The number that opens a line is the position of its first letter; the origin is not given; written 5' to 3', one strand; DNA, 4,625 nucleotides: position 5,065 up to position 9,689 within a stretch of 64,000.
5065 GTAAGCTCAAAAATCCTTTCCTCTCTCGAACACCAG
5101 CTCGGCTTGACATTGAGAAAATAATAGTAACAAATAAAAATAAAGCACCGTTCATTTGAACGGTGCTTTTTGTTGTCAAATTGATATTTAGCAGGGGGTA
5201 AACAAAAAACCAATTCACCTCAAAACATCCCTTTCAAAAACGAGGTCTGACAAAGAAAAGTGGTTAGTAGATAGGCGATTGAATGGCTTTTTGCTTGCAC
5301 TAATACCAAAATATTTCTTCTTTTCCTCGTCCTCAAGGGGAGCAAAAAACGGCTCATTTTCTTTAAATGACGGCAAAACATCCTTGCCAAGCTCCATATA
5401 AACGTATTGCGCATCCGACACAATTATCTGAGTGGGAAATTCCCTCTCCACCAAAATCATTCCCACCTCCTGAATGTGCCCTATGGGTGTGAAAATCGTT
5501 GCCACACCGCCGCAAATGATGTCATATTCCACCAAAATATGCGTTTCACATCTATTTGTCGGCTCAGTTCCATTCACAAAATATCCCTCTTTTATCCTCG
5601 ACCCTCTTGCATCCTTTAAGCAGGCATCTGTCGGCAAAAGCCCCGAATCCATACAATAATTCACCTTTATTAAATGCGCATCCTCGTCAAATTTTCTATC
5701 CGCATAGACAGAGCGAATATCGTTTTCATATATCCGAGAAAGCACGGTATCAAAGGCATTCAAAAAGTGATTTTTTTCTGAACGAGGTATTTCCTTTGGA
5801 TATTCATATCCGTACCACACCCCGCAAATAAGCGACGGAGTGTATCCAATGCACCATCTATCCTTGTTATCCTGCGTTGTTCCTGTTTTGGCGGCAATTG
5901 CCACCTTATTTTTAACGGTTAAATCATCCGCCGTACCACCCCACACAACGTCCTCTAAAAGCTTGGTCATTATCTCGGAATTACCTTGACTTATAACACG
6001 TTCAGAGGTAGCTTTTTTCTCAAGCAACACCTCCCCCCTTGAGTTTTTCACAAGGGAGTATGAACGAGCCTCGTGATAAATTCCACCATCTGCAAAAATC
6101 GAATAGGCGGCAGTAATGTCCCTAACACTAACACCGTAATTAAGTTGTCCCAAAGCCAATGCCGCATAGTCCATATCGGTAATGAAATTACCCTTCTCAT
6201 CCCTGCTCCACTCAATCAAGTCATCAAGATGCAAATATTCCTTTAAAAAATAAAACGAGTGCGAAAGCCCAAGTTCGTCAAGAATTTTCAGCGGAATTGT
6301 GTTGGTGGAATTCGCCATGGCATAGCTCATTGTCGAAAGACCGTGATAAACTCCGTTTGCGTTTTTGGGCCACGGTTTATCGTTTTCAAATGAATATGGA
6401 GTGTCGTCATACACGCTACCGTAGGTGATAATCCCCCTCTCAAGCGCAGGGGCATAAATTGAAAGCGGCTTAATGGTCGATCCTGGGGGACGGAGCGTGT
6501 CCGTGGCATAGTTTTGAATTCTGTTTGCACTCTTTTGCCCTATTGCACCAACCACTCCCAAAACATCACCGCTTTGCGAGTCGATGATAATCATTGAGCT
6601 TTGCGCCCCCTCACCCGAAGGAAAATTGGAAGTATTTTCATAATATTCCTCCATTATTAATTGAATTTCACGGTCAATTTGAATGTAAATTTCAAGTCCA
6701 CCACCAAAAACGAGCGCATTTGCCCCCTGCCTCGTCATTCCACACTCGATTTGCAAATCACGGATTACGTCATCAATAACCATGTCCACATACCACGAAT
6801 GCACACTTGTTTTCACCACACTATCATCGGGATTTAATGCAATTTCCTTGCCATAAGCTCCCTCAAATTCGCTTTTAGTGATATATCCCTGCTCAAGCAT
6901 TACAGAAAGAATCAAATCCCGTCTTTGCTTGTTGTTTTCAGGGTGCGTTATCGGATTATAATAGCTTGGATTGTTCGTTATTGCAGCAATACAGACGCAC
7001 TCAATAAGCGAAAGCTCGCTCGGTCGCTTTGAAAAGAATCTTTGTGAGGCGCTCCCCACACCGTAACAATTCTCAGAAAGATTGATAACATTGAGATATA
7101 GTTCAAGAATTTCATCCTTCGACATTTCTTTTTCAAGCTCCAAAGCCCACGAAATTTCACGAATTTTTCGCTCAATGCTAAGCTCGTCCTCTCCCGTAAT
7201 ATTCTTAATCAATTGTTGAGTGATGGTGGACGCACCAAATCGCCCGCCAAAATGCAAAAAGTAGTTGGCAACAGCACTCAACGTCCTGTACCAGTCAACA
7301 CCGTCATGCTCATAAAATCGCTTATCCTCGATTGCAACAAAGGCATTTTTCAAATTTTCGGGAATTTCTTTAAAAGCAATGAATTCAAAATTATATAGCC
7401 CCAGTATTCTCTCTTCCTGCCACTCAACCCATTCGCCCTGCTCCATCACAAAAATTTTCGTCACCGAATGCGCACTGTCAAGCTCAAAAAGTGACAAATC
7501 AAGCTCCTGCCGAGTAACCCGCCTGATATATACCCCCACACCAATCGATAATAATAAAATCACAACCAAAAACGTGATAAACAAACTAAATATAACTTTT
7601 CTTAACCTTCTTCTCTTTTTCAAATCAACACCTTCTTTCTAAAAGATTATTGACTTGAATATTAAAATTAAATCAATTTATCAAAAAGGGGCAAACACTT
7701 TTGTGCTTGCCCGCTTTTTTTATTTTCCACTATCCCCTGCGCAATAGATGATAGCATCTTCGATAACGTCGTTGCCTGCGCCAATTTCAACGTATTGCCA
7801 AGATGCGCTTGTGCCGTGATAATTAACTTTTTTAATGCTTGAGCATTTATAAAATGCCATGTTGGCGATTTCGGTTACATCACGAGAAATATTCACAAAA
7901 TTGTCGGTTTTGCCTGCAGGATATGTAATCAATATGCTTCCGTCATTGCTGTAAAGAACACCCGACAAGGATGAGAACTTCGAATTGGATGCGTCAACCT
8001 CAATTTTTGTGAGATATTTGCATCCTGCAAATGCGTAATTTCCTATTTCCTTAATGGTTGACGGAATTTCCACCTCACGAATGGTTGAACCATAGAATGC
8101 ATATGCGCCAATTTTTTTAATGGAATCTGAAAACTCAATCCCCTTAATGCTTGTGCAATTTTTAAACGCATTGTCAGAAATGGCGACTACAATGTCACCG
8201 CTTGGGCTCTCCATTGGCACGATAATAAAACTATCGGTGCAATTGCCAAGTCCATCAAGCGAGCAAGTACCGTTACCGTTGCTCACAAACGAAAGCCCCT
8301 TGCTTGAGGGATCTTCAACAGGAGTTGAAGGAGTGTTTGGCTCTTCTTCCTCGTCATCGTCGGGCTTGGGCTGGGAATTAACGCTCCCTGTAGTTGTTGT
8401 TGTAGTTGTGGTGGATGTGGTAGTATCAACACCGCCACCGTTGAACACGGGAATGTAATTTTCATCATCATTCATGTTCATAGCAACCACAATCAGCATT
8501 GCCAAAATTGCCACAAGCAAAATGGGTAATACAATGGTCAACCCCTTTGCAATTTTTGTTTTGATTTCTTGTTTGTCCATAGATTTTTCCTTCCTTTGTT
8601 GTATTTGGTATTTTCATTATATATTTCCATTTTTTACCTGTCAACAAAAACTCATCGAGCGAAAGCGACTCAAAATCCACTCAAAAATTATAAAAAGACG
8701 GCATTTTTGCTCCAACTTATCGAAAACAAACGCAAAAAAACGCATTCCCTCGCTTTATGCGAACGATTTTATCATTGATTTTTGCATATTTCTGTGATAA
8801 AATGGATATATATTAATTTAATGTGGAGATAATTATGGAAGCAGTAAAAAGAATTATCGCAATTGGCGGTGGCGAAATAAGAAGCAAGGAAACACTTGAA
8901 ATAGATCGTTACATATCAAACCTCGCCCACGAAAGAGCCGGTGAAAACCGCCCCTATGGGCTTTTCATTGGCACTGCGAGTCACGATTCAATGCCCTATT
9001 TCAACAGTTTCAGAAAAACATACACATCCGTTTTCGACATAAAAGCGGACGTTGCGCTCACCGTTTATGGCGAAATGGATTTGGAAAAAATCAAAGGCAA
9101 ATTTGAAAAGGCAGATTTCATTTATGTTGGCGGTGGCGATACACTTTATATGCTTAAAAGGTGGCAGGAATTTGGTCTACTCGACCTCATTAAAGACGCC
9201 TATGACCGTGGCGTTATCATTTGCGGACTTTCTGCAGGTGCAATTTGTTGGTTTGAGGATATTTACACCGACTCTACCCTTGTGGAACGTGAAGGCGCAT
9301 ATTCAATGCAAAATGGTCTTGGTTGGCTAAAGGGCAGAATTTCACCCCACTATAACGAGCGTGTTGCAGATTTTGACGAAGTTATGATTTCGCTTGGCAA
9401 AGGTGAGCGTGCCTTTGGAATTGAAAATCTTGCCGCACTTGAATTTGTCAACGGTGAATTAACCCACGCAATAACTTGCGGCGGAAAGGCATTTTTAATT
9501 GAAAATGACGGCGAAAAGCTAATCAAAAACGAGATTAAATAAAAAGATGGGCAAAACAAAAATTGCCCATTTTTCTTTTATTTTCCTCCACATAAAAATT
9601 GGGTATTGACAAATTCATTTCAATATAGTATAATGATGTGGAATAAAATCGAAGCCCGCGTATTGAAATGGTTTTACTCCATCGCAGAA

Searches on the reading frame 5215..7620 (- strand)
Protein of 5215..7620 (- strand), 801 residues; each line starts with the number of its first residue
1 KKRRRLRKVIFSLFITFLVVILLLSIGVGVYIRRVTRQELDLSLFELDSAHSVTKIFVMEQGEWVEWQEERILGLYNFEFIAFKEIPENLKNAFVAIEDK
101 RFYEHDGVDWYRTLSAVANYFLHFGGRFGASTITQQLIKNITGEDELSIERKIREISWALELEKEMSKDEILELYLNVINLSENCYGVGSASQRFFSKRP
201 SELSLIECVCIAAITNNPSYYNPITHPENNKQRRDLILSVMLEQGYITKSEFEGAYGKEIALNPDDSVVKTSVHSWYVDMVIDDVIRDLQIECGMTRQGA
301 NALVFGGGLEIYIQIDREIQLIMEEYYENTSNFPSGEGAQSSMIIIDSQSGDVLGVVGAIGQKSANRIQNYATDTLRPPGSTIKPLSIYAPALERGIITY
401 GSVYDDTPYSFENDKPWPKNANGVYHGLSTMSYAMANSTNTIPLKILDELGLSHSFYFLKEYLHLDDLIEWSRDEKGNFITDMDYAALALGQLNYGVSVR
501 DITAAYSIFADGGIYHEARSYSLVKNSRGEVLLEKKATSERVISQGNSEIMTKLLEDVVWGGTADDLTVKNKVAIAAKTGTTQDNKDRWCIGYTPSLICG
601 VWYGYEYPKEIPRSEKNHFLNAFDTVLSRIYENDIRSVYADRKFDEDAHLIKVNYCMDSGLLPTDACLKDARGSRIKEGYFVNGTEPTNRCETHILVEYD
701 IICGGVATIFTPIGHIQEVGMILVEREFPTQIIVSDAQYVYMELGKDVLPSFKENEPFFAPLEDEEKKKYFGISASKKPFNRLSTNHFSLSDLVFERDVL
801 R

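Call 41: search_protein_families(library=pfam, proteins=[window:5215-7620:-], max_evalue=0.001)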
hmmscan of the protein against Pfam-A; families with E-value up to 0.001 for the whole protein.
window:5215-7620:- (801 aa): 2 families
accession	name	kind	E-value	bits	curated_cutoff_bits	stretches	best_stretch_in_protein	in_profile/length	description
PF00912.28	Transgly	-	4e-57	193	27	1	78-241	14-177/178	Transglycosylase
PF00905.27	Transpeptidase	-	4.9e-25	88.8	22.1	1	343-595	3-266/299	Penicillin binding protein transpeptidase domain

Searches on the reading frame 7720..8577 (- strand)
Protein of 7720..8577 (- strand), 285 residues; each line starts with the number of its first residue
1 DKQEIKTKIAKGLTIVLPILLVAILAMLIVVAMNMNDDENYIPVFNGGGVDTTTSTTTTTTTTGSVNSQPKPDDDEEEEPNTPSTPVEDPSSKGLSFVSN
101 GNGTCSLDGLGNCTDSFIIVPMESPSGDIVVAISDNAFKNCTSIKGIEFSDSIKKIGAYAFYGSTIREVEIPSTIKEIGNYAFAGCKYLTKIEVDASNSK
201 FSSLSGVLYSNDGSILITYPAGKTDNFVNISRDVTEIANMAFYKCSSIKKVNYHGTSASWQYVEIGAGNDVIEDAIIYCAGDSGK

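Call 41: search_protein_families(library=pfam, proteins=[window:7720-8577:-], max_evalue=0.001)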
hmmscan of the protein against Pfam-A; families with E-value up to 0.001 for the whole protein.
window:7720-8577:- (285 aa): 2 families
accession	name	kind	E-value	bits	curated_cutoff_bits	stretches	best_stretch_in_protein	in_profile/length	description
PF13306.12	LRR_5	-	1.4e-23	83.6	27.7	1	130-201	22-93/127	BspA type Leucine rich repeat region (6 copies)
PF21827.1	New_glue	-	0.00048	20.3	31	1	20-65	7-41/94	New glue protein family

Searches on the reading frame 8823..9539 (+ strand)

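Call 41: search_protein_families(library=pfam, proteins=[window:8823-9539:+], max_evalue=0.001)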
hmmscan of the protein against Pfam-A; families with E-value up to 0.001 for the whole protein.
window:8823-9539:+ (239 aa): 1 family
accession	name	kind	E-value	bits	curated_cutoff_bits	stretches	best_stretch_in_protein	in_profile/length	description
PF03575.23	Peptidase_S51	-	2.7e-32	112.5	23.9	1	11-213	1-203/206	Peptidase family S51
